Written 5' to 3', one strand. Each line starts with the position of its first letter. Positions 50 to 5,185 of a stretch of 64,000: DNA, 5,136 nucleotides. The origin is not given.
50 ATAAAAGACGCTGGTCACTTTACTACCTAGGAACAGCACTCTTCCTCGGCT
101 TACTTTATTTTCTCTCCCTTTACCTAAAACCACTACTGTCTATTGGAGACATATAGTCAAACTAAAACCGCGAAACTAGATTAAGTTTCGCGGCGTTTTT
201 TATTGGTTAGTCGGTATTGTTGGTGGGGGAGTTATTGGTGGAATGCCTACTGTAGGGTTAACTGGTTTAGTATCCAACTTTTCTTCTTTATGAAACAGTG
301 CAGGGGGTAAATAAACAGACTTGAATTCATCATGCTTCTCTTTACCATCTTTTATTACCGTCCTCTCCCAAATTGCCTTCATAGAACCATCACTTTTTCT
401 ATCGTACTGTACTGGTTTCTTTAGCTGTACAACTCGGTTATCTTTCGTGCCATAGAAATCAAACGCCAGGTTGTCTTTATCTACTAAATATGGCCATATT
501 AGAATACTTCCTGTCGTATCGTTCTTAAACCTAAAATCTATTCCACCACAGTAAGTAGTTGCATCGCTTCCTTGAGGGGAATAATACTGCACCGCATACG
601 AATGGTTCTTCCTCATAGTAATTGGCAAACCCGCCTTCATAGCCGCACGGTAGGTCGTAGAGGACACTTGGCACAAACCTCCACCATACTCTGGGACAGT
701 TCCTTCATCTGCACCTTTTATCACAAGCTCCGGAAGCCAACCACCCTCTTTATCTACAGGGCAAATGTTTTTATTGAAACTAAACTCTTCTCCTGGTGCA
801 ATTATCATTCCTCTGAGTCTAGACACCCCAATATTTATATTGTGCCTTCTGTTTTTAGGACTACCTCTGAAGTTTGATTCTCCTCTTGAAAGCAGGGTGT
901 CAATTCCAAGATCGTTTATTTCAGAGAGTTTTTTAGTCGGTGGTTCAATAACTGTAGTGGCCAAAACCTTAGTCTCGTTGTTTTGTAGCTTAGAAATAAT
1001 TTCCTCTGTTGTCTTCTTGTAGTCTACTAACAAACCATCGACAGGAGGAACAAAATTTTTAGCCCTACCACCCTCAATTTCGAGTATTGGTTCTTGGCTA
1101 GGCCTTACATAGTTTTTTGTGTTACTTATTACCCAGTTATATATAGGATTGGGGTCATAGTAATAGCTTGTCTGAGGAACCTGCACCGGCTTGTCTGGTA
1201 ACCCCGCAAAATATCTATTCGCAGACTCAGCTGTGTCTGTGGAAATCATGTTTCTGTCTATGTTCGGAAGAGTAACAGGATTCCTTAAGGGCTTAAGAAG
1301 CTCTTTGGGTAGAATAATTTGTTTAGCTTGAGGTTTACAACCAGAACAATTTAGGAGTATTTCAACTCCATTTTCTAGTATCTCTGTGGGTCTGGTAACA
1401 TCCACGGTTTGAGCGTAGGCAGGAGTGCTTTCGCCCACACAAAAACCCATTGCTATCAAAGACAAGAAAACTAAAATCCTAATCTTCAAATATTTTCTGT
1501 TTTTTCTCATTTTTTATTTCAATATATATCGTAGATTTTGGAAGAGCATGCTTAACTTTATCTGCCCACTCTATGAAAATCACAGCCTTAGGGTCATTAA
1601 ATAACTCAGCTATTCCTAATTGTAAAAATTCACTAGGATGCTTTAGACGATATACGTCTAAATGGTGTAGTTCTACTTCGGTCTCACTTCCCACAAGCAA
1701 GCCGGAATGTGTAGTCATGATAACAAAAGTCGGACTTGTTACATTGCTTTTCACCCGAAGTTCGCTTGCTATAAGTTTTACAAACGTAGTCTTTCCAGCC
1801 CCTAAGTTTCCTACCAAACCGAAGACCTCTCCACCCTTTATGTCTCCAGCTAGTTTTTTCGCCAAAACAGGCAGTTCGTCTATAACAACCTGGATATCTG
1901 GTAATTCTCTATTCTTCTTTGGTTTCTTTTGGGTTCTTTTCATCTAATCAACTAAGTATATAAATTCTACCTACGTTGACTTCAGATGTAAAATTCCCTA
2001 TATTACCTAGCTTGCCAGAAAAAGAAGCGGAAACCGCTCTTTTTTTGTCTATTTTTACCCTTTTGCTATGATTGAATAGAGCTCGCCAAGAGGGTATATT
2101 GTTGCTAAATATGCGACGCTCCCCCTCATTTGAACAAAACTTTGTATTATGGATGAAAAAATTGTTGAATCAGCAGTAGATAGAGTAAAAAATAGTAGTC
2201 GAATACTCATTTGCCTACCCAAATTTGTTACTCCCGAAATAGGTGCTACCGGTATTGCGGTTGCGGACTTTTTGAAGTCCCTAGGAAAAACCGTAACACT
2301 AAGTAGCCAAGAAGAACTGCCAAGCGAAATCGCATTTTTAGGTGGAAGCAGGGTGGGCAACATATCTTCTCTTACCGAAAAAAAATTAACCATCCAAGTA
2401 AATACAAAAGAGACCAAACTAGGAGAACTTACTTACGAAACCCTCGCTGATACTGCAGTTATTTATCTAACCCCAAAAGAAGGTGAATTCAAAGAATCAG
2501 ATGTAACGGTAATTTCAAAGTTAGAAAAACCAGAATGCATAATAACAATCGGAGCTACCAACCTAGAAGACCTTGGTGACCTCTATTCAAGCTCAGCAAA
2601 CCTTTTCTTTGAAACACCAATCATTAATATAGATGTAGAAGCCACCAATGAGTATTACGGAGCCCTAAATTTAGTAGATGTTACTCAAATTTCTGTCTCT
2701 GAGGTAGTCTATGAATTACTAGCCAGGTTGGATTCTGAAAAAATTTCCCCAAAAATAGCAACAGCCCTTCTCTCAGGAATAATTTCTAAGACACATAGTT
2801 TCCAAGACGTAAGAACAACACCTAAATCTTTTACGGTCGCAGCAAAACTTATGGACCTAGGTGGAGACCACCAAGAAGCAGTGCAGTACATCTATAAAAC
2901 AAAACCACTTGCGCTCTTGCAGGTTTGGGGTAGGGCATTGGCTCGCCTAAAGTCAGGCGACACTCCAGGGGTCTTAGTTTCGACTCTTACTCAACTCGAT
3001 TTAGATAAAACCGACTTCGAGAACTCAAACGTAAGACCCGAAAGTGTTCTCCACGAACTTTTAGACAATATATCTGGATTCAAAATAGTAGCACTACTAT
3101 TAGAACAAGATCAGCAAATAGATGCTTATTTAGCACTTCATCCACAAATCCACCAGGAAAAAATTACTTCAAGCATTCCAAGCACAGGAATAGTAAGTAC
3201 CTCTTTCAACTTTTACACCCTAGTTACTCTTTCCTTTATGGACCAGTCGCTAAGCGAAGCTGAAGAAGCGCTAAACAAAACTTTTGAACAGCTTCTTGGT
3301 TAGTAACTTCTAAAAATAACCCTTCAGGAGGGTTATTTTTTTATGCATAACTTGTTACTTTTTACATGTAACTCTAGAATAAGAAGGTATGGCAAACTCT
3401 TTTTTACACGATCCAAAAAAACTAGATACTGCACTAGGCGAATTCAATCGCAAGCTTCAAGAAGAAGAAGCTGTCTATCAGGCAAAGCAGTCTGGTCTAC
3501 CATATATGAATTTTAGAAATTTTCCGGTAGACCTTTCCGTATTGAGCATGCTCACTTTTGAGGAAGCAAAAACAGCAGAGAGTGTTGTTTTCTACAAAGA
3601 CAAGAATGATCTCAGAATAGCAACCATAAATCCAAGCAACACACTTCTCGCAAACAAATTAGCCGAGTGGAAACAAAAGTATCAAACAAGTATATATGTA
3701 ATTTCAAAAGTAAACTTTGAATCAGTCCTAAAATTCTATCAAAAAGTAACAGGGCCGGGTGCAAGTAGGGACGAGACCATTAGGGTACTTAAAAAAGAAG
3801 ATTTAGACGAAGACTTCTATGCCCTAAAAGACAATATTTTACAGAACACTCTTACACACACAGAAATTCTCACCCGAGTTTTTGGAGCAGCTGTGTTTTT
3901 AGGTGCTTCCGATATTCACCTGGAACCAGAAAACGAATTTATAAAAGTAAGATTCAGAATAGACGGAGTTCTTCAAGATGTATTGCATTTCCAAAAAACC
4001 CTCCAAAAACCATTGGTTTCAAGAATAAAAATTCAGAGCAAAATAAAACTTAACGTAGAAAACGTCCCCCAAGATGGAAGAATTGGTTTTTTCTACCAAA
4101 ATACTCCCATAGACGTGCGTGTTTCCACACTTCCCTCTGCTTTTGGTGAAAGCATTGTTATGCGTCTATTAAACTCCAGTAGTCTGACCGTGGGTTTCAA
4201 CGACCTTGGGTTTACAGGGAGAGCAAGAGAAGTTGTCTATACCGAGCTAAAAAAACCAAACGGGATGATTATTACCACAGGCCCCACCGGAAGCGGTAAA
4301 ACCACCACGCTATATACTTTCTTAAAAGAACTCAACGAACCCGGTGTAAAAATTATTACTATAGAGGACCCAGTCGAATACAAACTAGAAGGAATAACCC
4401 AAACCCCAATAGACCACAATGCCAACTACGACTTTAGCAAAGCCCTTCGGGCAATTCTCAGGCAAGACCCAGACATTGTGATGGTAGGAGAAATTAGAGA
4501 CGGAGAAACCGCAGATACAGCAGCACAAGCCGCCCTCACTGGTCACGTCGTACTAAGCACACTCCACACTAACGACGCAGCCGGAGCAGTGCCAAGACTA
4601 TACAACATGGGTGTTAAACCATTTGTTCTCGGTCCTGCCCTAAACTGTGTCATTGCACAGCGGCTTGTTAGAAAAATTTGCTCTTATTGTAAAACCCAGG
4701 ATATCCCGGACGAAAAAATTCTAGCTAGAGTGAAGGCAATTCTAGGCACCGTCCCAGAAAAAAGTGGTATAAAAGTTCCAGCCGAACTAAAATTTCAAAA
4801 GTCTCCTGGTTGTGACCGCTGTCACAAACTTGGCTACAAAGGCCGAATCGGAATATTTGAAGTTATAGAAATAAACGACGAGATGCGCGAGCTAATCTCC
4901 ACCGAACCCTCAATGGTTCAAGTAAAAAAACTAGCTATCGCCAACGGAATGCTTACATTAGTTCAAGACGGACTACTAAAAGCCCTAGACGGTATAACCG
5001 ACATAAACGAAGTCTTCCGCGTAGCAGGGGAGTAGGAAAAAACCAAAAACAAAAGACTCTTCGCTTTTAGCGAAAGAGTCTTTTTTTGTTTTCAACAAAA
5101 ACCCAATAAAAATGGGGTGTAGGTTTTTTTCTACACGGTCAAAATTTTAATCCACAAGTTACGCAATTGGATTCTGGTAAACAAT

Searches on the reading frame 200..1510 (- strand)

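Call 23: search_protein_families(library=pfam, proteins=[window:200-1510:-], max_evalue=0.001)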
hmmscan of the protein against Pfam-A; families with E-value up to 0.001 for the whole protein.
window:200-1510:- (436 aa): 1 family
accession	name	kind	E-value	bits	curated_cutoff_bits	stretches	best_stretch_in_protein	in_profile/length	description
PF04294.18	VanW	-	4.4e-38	130.1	27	1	220-352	1-129/130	VanW like protein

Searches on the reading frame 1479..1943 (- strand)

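Call 62: search_protein_families(library=pfam, proteins=[window:1479-1943:-], max_evalue=0.001)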
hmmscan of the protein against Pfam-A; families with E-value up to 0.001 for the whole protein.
window:1479-1943:- (154 aa): 3 families
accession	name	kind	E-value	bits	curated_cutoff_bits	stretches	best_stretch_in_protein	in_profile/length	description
PF02367.23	TsaE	-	4.7e-33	114.3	26.6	1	23-148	6-123/128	Threonylcarbamoyl adenosine biosynthesis protein TsaE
PF00005.33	ABC_tran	-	2.6e-05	25.3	25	1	30-64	3-37/137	ABC transporter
PF00004.35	AAA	-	0.00069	20.5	21.2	0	43-132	3-71/131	ATPase family associated with various cellular activities (AAA)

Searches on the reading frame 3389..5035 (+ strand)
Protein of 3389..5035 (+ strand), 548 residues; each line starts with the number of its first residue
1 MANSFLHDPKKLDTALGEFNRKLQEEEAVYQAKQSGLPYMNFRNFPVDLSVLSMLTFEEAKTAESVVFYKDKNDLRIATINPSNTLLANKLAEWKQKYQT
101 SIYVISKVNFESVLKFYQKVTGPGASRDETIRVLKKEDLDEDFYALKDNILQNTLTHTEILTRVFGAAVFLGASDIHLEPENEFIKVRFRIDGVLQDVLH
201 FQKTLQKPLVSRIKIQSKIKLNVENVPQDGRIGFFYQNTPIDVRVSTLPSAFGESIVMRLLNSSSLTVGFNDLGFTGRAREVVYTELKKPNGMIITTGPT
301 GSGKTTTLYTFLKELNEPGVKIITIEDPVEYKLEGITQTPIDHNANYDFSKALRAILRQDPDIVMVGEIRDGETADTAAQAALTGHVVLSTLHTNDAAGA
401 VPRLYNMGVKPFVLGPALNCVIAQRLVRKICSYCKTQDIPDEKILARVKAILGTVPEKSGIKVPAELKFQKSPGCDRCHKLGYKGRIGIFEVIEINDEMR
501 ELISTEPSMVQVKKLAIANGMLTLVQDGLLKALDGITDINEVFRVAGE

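Call 23: search_protein_families(library=pfam, proteins=[window:3389-5035:+], max_evalue=0.001)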
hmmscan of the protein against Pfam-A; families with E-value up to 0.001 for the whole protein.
window:3389-5035:+ (548 aa): 4 families
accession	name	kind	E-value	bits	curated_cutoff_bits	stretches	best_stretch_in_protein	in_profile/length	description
PF00437.27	T2SSE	-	1.6e-122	409.2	24.9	1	160-544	11-370/370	Type II/IV secretion system protein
PF05157.20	MshEN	-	5e-05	23.6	23.1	1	36-107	2-73/90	MshEN domain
PF13401.12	AAA_22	-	0.00011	22.9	27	1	290-331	4-45/130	AAA domain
PF20720.3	nSTAND3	-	0.001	19.3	27.2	0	289-330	15-56/155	Novel STAND NTPase 3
